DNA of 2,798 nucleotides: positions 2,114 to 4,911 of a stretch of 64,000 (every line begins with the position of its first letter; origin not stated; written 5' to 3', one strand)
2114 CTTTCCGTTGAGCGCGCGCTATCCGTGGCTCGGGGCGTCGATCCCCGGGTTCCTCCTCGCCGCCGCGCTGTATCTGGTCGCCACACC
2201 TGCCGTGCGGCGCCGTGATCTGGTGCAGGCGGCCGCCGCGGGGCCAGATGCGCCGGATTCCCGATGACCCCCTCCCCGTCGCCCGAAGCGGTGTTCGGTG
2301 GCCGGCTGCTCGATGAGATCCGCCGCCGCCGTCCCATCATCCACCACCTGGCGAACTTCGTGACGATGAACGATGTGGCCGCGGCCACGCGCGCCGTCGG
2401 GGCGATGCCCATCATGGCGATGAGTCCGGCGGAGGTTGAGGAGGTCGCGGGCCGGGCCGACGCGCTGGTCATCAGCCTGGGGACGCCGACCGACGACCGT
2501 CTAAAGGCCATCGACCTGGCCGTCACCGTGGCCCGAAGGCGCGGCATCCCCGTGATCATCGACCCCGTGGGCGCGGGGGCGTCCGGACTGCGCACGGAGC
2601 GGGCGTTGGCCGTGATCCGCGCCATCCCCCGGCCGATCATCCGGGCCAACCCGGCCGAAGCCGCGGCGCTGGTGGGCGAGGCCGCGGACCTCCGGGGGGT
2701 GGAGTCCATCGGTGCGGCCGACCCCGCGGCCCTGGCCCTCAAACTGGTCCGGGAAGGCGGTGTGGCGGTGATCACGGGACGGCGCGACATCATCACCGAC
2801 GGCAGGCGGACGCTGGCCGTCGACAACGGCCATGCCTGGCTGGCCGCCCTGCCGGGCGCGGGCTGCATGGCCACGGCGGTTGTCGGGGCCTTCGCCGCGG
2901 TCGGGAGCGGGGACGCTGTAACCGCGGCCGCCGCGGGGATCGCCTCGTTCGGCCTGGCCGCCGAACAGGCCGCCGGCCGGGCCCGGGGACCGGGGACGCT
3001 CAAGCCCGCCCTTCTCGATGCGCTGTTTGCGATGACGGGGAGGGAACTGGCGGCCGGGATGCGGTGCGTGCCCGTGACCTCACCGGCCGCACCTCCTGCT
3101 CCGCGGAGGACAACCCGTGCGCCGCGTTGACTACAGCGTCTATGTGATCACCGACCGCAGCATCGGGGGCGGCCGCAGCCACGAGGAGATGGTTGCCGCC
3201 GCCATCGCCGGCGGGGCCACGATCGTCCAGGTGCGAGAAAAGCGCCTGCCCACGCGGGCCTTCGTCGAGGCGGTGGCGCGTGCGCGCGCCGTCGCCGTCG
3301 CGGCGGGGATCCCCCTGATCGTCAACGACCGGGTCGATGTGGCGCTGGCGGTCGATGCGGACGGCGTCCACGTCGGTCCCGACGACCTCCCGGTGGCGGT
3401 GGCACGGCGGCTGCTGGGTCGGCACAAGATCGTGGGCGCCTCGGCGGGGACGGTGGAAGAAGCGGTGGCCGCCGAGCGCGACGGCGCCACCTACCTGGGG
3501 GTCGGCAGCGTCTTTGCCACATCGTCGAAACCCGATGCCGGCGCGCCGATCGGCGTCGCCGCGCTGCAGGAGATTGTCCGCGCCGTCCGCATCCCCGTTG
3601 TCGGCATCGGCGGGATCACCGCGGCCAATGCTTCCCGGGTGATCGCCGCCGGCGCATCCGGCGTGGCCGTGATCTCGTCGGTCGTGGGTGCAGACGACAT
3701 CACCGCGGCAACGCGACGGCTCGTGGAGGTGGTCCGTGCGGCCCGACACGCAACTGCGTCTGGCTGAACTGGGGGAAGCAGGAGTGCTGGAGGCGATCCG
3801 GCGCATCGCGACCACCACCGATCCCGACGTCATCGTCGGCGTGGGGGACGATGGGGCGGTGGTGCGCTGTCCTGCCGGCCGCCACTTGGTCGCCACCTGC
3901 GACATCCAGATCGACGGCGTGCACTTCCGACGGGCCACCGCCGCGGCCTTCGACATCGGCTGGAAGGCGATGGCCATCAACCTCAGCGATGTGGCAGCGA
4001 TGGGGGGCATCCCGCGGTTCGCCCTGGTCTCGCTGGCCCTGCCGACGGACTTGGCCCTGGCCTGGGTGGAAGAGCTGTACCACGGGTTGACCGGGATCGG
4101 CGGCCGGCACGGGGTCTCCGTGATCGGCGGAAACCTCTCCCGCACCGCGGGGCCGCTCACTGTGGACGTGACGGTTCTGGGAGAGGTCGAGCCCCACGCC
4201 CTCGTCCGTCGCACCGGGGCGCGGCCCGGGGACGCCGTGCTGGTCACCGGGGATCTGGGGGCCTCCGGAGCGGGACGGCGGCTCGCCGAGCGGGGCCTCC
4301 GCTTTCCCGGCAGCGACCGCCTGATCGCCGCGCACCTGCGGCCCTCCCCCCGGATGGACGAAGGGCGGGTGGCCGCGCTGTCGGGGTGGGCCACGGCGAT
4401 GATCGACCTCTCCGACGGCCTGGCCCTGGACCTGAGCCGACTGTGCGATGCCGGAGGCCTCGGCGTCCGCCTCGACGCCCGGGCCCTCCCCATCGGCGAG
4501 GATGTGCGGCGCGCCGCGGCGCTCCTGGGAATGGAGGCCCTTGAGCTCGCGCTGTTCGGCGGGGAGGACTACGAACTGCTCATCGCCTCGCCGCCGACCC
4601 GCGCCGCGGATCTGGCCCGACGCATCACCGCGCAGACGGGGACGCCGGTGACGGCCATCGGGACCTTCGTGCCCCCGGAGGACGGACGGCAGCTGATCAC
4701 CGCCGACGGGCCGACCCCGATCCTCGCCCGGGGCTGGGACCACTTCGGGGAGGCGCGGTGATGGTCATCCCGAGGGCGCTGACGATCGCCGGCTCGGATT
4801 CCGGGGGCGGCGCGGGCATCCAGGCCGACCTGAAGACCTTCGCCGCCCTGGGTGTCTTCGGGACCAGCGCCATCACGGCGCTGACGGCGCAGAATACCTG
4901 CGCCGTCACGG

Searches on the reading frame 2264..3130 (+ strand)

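Call 69: search_protein_families(library=pfam, proteins=[window:2264-3130:+], max_evalue=0.00001)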
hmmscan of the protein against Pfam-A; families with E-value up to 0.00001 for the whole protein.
window:2264-3130:+ (288 aa): 1 family
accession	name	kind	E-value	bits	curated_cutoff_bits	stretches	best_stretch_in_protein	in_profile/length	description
PF02110.20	HK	-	9.5e-58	195.9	27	1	16-258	1-245/247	Hydroxyethylthiazole kinase family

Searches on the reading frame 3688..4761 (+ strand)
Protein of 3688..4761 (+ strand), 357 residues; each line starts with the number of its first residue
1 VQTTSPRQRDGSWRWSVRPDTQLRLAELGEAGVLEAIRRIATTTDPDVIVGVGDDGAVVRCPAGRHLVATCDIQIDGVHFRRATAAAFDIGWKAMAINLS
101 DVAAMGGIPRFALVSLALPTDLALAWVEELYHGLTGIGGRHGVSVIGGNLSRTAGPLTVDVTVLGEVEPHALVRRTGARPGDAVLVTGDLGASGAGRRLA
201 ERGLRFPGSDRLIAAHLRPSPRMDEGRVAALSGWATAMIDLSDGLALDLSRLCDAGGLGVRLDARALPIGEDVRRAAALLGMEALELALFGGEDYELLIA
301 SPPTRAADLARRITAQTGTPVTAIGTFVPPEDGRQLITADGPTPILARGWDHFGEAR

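Call 69: search_protein_families(library=pfam, proteins=[window:3688-4761:+], max_evalue=0.00001)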
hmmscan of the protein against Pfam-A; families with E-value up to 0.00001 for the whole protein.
window:3688-4761:+ (357 aa): 2 families
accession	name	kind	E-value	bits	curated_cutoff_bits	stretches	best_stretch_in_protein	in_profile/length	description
PF00586.29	AIRS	-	8.6e-26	91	24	1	53-167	1-112/112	AIR synthase related protein, N-terminal domain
PF02769.27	AIRS_C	-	7.8e-15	55.8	23.1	1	179-330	1-148/156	AIR synthase related protein, C-terminal domain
